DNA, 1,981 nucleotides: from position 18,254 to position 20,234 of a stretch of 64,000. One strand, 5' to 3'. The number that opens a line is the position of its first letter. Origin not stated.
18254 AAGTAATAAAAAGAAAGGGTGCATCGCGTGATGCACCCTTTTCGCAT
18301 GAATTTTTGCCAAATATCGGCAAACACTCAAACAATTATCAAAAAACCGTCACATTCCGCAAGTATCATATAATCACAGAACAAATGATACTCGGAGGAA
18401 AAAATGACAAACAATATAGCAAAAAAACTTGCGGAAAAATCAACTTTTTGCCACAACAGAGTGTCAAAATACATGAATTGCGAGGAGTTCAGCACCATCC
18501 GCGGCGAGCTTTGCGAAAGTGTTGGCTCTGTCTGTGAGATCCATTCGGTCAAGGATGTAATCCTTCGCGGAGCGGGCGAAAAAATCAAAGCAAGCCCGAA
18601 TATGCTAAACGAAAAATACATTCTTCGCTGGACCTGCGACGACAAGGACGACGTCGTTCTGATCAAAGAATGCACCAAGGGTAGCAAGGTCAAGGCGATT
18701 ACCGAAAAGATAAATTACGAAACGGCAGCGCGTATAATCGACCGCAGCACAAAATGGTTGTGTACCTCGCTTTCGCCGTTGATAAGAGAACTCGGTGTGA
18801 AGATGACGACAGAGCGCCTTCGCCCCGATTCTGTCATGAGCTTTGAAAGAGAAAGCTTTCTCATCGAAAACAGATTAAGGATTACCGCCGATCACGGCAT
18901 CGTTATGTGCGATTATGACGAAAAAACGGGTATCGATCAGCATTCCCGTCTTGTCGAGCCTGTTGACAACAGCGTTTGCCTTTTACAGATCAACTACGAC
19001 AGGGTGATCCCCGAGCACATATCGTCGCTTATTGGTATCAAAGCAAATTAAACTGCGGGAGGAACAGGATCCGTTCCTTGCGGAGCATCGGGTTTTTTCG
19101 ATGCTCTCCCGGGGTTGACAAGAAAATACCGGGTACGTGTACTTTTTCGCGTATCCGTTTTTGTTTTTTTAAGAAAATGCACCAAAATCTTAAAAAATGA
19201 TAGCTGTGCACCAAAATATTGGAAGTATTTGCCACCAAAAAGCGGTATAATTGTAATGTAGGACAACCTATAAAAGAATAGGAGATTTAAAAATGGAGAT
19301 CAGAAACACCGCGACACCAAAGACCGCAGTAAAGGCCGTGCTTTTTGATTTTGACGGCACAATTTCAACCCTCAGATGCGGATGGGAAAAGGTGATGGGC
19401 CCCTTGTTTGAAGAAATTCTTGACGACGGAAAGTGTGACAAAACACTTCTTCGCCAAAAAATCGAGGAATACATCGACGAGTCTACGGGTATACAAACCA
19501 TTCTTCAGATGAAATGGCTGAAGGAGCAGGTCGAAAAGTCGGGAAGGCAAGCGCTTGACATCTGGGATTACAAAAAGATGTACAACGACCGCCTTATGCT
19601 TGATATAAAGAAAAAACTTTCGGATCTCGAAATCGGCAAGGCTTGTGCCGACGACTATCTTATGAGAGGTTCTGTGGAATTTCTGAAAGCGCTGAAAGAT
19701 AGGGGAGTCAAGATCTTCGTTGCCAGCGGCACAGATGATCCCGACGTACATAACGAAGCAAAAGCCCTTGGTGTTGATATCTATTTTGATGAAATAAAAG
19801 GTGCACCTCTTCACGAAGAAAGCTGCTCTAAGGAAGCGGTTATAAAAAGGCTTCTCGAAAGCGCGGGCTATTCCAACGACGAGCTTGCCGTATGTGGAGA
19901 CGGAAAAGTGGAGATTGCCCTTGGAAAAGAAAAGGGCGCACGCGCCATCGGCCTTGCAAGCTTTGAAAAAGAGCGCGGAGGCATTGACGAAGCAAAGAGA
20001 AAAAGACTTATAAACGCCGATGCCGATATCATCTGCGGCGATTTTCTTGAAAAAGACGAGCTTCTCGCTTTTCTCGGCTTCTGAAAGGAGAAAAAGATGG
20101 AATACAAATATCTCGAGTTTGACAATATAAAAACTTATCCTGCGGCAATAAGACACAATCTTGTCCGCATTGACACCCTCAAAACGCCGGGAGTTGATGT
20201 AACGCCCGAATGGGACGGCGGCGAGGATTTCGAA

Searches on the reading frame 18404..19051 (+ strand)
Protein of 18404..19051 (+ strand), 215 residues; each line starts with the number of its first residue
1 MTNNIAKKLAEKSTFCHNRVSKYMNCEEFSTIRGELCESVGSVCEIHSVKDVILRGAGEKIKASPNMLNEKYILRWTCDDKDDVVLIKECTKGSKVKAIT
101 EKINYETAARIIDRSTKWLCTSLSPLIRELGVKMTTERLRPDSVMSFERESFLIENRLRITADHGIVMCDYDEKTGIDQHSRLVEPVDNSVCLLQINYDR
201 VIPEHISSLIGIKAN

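Call 38: search_protein_families(library=pfam, proteins=[window:18404-19051:+], max_evalue=0.001)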
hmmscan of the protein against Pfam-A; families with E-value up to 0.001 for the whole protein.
window:18404-19051:+ (215 aa): 1 family
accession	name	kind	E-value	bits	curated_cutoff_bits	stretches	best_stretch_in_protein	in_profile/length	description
PF09359.15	VTC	-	4.2e-10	40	23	1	70-210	65-213/235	VTC domain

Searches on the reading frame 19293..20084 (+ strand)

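Call 38: search_protein_families(library=pfam, proteins=[window:19293-20084:+], max_evalue=0.001)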
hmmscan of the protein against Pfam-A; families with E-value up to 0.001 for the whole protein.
window:19293-20084:+ (263 aa): 4 families
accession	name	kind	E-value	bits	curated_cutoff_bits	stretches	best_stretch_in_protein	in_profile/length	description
PF00702.32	Hydrolase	-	4.6e-14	53.7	26.4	1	13-212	1-188/191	haloacid dehalogenase-like hydrolase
PF13419.12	HAD_2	-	3.1e-13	50.7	23.8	1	16-220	1-177/178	Haloacid dehalogenase-like hydrolase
PF12710.13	HAD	-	8.2e-06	26.8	27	1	16-205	1-182/189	haloacid dehalogenase-like hydrolase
PF08282.18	Hydrolase_3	-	5.1e-05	23.6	20.9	0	127-171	20-64/255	haloacid dehalogenase-like hydrolase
